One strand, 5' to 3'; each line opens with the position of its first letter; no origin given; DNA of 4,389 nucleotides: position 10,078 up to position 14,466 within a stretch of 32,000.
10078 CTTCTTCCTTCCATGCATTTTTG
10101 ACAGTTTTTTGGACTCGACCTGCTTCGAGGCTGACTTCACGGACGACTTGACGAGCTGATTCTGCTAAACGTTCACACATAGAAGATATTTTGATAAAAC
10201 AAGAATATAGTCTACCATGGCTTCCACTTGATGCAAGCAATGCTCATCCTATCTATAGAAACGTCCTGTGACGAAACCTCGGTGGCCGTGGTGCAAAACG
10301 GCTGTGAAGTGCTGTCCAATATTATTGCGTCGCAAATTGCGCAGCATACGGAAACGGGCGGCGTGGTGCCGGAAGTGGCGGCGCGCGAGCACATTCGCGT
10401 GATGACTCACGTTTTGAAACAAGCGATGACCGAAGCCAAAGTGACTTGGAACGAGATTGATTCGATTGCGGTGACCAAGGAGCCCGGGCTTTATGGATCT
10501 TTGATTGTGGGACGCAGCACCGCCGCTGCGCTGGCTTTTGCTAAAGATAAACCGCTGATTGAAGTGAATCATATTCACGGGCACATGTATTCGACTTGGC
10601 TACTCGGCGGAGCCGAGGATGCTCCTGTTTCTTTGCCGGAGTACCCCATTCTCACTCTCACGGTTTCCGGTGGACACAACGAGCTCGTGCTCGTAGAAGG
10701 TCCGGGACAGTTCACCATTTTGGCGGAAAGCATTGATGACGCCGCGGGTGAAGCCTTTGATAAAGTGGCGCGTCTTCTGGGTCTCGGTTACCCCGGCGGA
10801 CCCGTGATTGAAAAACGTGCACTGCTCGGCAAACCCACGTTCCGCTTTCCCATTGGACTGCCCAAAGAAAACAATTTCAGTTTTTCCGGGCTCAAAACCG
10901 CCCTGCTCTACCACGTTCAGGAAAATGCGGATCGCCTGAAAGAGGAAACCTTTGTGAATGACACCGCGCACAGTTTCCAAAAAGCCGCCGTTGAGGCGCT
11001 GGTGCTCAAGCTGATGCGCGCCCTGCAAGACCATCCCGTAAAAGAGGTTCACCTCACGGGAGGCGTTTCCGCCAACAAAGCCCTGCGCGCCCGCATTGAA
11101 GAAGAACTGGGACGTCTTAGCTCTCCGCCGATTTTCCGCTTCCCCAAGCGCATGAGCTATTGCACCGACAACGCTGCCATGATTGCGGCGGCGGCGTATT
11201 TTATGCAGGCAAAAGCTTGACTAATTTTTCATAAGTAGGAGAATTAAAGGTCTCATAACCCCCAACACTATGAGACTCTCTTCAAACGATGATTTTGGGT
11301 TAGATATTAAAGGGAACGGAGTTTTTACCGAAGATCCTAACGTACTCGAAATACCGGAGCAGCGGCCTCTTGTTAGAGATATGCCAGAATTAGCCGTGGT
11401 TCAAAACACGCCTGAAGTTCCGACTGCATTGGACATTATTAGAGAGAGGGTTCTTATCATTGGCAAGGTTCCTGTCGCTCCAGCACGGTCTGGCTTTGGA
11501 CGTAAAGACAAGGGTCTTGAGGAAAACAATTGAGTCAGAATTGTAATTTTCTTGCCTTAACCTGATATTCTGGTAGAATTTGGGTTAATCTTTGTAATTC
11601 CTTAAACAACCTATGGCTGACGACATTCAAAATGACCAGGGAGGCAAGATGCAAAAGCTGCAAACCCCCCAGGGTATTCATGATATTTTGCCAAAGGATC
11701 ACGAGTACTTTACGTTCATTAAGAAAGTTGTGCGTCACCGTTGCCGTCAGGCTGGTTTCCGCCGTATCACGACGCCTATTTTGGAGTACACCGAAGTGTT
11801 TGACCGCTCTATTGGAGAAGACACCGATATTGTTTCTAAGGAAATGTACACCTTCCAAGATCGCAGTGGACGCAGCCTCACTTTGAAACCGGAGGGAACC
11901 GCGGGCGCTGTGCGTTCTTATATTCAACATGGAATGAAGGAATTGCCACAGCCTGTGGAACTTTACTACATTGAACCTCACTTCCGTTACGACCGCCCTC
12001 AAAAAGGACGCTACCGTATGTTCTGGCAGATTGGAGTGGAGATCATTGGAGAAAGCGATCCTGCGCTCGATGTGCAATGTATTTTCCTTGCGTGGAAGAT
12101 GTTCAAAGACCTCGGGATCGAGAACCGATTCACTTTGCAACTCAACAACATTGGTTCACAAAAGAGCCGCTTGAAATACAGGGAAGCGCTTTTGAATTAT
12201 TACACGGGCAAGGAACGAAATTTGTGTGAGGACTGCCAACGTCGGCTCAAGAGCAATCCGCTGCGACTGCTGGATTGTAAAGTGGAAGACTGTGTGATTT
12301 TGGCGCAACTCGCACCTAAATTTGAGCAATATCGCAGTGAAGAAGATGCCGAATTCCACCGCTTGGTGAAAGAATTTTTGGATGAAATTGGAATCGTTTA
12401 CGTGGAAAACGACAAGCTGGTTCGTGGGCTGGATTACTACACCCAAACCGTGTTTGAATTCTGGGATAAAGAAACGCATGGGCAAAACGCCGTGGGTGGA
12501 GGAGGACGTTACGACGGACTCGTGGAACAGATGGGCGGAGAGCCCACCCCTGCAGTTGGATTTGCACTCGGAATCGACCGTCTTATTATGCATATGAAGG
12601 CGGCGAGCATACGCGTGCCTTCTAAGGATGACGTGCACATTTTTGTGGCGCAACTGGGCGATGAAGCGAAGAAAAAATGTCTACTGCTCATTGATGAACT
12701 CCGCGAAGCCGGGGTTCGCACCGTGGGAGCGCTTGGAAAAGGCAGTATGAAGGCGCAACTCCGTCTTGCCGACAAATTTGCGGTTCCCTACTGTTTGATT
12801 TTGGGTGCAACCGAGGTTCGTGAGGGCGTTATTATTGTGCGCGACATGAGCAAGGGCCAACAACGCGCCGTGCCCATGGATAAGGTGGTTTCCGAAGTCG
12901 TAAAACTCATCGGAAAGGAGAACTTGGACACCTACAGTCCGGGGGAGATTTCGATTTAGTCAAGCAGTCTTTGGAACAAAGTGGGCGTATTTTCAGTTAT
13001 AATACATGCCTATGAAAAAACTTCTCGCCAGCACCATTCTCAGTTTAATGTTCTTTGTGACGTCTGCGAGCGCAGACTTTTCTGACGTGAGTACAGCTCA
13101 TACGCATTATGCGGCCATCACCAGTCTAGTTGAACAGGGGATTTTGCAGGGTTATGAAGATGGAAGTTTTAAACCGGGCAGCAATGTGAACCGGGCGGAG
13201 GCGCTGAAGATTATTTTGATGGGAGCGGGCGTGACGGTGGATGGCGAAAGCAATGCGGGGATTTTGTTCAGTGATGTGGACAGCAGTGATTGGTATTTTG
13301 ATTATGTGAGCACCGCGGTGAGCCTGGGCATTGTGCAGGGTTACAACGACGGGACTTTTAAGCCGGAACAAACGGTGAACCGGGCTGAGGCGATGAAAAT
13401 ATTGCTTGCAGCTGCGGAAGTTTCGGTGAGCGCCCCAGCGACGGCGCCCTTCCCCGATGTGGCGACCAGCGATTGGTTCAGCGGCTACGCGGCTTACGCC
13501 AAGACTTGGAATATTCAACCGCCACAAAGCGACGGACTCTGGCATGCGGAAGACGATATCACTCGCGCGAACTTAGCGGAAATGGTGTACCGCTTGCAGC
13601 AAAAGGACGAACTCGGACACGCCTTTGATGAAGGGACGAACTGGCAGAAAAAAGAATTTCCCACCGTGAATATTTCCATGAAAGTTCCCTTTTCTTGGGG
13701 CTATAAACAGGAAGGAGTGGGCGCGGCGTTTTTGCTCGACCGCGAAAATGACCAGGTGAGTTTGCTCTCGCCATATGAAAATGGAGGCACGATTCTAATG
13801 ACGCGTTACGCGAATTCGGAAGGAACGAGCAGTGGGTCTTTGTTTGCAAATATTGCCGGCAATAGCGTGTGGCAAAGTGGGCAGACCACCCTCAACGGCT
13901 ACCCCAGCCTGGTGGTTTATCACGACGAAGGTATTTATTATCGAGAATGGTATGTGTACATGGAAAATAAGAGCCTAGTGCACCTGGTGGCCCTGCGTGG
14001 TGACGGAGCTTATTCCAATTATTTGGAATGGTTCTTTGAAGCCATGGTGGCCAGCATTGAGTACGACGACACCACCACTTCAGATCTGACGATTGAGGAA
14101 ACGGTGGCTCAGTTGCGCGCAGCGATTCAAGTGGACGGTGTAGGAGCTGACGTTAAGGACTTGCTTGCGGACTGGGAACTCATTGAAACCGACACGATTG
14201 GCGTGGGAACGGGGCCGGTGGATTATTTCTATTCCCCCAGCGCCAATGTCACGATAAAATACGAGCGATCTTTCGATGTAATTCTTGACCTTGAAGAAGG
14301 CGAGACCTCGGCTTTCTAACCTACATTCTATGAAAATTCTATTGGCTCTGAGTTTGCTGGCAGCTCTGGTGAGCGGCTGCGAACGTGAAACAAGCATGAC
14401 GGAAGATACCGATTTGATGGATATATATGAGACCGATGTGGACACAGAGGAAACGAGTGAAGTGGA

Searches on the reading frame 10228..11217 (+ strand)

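Call 62: search_protein_families(library=pfam, proteins=[window:10228-11217:+], max_evalue=0.001)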
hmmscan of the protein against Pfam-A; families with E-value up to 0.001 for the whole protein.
window:10228-11217:+ (330 aa): 2 families
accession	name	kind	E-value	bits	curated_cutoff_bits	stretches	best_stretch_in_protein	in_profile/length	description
PF00814.31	TsaD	-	8.9e-84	281.7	24.8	1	27-320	1-263/264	tRNA N6-adenosine threonylcarbamoyltransferase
PF22521.2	HypF_C_2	-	2.6e-06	27.8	27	1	228-295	151-218/241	Carbamoyltransferase, Kae1-like Domain, second subdomain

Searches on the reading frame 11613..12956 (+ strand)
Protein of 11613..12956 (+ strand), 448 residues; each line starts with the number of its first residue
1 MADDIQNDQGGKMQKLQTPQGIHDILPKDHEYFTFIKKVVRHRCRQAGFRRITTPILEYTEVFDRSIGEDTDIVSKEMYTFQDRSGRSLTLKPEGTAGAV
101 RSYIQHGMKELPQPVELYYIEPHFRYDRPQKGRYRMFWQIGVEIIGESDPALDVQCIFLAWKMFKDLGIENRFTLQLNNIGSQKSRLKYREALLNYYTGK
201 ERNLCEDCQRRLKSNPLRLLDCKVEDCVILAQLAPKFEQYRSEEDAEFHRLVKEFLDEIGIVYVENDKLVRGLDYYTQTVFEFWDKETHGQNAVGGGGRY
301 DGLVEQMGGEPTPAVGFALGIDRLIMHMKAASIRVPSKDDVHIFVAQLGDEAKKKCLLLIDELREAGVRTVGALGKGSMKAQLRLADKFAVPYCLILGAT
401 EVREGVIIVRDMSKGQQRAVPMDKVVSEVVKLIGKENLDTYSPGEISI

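Call 62: search_protein_families(library=pfam, proteins=[window:11613-12956:+], max_evalue=0.001)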
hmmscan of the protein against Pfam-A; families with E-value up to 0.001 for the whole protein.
window:11613-12956:+ (448 aa): 4 families
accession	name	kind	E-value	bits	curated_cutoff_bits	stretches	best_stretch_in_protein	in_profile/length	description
PF13393.11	tRNA-synt_His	-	9e-41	140.5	25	1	21-324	1-308/308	Histidyl-tRNA synthetase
PF00587.30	tRNA-synt_2b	-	1e-16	62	29.3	1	79-326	1-173/179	tRNA synthetase class II core domain (G, H, P, S and T)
PF03129.25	HGTP_anticodon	-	3.3e-14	53.2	21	1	343-431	2-93/94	Anticodon binding domain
PF00152.25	tRNA-synt_2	-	0.00033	20.3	25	0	117-334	94-299/308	tRNA synthetases class II (D, K and N)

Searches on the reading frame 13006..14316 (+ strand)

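Call 62: search_protein_families(library=pfam, proteins=[window:13006-14316:+], max_evalue=0.001)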
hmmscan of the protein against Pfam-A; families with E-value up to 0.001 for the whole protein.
window:13006-14316:+ (437 aa): 1 family
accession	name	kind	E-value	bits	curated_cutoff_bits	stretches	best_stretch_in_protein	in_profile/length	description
PF00395.25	SLH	-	1.2e-32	112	20.8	2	88-129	2-43/44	S-layer homology domain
